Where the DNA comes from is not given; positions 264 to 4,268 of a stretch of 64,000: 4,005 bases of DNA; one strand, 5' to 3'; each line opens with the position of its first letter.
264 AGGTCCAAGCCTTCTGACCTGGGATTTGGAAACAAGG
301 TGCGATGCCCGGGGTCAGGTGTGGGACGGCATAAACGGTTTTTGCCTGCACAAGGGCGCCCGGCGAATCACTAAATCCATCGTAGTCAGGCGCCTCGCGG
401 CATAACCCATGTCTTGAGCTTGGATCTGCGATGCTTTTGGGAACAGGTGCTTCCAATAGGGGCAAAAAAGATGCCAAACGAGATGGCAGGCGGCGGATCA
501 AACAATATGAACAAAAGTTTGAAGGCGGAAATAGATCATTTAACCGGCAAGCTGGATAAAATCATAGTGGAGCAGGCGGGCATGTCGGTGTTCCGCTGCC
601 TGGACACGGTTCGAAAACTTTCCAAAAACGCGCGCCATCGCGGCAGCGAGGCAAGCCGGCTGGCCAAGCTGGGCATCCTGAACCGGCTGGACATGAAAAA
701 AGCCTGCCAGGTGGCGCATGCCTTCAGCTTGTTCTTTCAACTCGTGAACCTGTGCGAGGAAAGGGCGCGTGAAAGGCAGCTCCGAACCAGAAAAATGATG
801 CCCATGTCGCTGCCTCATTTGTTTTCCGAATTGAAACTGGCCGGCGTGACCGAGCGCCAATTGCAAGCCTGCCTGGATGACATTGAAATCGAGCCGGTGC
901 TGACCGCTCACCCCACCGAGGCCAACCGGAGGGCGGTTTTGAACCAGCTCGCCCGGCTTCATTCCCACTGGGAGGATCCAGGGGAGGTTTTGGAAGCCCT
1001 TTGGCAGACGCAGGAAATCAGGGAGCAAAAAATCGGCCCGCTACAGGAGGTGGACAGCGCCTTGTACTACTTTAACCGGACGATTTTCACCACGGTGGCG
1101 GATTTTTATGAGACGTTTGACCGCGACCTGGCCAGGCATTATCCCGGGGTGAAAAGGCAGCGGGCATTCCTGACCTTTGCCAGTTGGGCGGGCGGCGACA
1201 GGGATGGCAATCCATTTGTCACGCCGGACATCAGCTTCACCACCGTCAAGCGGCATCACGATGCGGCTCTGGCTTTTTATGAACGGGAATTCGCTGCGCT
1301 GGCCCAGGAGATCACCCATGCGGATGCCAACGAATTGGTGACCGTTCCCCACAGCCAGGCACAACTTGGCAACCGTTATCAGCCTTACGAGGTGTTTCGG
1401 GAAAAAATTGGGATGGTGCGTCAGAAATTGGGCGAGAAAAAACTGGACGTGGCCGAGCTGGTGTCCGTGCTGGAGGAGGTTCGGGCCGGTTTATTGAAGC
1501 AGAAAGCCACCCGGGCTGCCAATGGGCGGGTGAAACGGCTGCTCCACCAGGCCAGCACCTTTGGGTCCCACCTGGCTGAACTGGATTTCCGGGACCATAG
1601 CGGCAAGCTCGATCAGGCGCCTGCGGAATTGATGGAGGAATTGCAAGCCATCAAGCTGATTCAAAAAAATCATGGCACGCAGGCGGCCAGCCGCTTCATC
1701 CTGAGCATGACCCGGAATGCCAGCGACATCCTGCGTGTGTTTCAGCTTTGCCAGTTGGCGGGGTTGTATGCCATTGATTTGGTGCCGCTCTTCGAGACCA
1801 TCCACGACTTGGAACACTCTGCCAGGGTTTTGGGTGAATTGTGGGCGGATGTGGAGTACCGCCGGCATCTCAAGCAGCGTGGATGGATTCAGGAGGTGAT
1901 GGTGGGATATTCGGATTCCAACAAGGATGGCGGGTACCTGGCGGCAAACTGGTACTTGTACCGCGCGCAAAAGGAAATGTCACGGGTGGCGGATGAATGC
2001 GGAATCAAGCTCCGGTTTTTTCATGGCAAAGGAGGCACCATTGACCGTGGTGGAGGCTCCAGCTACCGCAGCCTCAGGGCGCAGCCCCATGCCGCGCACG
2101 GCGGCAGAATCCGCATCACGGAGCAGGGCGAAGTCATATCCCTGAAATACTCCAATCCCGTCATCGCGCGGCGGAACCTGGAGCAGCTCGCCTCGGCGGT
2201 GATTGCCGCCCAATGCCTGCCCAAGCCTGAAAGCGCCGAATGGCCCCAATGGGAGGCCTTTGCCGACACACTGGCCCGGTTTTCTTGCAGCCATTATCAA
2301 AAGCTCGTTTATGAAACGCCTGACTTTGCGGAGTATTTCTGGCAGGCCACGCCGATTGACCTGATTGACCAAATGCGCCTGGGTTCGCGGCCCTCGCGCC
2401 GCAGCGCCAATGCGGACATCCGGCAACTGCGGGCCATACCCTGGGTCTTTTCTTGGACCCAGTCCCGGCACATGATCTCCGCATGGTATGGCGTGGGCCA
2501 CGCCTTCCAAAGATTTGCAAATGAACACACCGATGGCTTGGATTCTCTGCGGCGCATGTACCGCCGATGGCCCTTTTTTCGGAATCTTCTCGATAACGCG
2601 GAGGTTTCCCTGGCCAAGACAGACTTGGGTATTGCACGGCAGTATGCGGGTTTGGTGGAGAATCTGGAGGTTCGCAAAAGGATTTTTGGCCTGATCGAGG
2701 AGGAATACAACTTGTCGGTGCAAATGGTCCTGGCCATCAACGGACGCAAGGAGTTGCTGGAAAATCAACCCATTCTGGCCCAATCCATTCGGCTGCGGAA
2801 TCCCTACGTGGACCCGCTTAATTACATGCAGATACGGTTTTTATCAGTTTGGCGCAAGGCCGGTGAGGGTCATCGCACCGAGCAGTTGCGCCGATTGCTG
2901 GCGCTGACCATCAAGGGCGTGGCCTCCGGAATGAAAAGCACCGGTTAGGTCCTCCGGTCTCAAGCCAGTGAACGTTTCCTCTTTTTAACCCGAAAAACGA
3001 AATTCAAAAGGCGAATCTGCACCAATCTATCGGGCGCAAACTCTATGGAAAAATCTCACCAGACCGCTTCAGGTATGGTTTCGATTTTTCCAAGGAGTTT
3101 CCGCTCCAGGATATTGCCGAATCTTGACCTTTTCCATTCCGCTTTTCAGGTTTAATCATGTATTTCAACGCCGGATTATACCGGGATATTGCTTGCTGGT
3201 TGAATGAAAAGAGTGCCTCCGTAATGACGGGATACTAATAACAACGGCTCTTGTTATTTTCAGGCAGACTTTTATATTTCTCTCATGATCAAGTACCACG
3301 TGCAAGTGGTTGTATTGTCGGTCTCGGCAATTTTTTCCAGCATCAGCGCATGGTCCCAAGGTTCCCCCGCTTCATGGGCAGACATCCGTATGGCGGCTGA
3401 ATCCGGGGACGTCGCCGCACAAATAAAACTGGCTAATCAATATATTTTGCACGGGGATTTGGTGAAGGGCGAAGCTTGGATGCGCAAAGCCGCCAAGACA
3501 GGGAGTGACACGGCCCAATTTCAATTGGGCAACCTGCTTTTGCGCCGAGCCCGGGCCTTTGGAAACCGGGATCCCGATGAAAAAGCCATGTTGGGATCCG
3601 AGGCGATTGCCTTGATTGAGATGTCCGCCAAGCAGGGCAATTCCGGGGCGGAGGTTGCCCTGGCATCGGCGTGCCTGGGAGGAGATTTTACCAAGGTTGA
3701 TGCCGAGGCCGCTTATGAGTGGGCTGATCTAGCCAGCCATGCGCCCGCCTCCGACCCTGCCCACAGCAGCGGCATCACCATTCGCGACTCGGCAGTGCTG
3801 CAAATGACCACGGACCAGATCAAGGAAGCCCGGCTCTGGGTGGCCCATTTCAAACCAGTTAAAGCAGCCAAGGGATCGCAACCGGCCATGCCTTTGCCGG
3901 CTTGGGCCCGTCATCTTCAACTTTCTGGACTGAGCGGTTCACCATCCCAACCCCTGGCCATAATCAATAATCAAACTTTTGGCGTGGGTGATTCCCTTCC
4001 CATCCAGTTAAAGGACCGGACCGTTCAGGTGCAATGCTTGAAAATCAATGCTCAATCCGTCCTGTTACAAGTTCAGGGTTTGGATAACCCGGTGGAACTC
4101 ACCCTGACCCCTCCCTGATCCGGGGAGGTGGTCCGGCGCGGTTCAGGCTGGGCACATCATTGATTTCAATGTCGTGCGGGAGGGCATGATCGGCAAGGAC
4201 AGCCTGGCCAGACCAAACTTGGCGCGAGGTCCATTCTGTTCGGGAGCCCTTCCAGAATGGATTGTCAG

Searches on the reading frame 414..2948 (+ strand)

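Call 22: search_protein_families(library=pfam, proteins=[window:414-2948:+])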
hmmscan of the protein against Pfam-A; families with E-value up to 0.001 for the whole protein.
window:414-2948:+ (844 aa): 1 family
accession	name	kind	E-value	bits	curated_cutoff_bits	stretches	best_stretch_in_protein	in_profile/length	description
PF00311.23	PEPcase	-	1.1e-237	791.8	22.4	2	401-844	467-919/919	Phosphoenolpyruvate carboxylase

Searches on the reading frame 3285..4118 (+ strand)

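Call 22: search_protein_families(library=pfam, proteins=[window:3285-4118:+])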
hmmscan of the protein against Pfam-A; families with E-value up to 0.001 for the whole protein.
window:3285-4118:+ (277 aa): 0 families

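Call 61: search_protein_families(library=pfam, proteins=[window:3285-4118:+], max_evalue=0.01)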
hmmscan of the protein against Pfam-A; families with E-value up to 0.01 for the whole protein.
window:3285-4118:+ (277 aa): 1 family
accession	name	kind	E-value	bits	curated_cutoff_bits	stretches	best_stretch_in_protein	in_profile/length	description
PF08238.18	Sel1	-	0.0013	19.7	30.7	0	122-151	3-32/36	Sel1 repeat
